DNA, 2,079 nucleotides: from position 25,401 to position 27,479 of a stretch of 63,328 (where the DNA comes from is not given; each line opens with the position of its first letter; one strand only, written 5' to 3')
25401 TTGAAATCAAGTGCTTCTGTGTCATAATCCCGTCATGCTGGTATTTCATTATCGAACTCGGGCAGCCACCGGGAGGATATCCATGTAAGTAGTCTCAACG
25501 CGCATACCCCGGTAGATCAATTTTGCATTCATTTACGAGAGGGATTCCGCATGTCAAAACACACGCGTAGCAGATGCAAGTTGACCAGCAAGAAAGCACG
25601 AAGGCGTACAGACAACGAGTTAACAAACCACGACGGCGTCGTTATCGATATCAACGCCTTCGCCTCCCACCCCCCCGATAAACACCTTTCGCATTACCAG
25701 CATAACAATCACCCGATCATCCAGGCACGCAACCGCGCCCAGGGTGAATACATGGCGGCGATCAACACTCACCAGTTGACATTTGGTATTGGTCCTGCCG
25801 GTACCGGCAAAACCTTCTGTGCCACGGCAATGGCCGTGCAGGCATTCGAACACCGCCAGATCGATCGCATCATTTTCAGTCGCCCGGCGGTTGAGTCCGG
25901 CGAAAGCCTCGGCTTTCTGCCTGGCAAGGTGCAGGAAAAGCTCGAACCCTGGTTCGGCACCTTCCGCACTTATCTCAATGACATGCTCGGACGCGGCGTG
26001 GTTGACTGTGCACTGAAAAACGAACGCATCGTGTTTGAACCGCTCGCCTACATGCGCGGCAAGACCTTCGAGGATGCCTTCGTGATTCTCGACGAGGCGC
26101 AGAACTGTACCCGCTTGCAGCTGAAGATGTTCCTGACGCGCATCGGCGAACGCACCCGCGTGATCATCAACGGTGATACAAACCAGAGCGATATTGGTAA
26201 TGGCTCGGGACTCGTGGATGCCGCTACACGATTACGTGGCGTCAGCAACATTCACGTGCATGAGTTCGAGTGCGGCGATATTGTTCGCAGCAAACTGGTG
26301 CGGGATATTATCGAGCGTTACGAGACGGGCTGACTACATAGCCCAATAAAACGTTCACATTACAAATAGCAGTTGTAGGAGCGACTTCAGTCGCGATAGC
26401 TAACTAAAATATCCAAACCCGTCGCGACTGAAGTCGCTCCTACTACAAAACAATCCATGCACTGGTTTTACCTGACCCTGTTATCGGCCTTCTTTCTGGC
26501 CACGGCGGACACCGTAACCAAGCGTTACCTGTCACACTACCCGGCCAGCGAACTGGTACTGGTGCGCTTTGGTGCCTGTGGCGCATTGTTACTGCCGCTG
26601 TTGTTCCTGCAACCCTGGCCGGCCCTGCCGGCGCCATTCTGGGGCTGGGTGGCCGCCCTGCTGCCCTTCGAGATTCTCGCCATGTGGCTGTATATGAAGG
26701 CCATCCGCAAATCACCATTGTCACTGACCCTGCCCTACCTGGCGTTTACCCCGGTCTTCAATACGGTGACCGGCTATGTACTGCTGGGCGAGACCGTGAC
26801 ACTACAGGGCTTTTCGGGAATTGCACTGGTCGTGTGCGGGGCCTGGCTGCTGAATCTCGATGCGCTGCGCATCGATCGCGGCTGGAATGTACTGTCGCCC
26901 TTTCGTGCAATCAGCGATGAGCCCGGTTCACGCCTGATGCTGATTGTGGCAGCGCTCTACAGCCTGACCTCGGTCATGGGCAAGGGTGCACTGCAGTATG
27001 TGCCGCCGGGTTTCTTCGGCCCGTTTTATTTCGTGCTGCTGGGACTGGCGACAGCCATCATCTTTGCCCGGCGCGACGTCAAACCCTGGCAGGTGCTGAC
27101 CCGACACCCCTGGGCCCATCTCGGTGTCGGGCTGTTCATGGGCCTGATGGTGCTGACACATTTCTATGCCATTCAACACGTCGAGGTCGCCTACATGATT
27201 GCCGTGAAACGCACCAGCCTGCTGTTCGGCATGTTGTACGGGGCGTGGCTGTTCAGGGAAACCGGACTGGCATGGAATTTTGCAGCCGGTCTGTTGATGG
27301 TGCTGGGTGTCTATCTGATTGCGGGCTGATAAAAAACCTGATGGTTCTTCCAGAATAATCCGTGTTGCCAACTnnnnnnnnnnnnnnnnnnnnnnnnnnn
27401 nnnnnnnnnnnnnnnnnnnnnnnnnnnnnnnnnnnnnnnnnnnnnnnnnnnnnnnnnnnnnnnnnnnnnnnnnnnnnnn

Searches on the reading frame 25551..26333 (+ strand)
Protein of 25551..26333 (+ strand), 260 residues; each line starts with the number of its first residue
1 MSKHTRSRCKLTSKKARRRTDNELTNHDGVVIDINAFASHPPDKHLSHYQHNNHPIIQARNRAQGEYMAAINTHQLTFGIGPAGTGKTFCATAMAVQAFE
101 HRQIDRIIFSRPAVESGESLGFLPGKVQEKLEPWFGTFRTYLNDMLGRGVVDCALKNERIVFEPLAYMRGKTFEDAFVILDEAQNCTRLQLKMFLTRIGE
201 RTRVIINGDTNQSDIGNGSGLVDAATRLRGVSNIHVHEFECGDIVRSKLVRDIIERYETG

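Call 51: search_protein_families(library=pfam, proteins=[window:25551-26333:+], max_evalue=0.00001)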
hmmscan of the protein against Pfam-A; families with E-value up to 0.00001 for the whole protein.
window:25551-26333:+ (260 aa): 3 families
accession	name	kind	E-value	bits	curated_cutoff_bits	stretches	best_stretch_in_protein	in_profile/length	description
PF02562.22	PhoH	-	2.6e-73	246.3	27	1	57-258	2-205/205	PhoH-like protein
PF13604.12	AAA_30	-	1.1e-08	35.5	27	1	61-224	3-140/191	AAA domain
PF13245.12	AAA_19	-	2.2e-06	28.3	25.1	0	72-213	9-129/134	AAA domain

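Call 54: find_homologous_proteins(query=window:25551-26333:+, max_evalue=1e-60)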
Query window:25551-26333:+ (260 aa): 452 proteins with E <= 1e-60 among 8000 candidates; the best 120 are listed.
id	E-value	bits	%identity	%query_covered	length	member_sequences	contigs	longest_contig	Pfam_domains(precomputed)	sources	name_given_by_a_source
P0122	1.2e-173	593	100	100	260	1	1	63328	PF01695.24,PF13604.13,PF13245.13,PF02562.23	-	-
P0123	9.4e-148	509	85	100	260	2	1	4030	PF13604.13,PF13245.13,PF02562.23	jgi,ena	jgi:phosphate starvation-inducible PhoH-like protein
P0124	1.3e-147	508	85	100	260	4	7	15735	PF13604.13,PF13245.13,PF02562.23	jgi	jgi:phosphate starvation-inducible PhoH-like protein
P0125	8.9e-147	505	84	100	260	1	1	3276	PF13604.13,PF13245.13,PF02562.23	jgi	-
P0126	1.2e-144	498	82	100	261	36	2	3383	PF13604.13,PF13245.13,PF02562.23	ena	-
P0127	2.5e-144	497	82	100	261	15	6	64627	PF13604.13,PF13245.13,PF02562.23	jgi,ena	jgi:phosphate starvation-inducible PhoH-like protein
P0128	2.1e-143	494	82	100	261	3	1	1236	PF13604.13,PF13245.13,PF02562.23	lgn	-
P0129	2.5e-141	487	81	100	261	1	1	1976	PF13604.13,PF13245.13,PF02562.23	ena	-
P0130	3.9e-141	487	81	100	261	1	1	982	PF13604.13,PF13245.13,PF02562.23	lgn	-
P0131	3.8e-140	484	82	100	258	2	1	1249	PF13604.13,PF13245.13,PF02562.23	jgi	-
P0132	1.4e-139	482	97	84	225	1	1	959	PF13604.13,PF13245.13,PF02562.23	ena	-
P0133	1.9e-139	481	81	100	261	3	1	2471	PF13604.13,PF13245.13,PF02562.23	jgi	jgi:phosphate starvation-inducible PhoH-like protein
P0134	6.6e-136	470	78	100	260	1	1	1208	PF13604.13,PF13245.13,PF02562.23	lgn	-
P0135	4.2e-130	451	77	100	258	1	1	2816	PF13604.13,PF02562.23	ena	-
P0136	2.1e-129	448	76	100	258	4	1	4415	PF13604.13,PF02562.23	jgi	jgi:phosphate starvation-inducible PhoH-like protein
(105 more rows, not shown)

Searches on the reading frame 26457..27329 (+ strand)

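Call 51: search_protein_families(library=pfam, proteins=[window:26457-27329:+], max_evalue=0.00001)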
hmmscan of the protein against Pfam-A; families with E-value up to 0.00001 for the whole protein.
window:26457-27329:+ (290 aa): 1 family
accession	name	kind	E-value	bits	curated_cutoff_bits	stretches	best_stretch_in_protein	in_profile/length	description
PF00892.27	EamA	-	7.3e-29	101.2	28.2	2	4-133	4-134/135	EamA-like transporter family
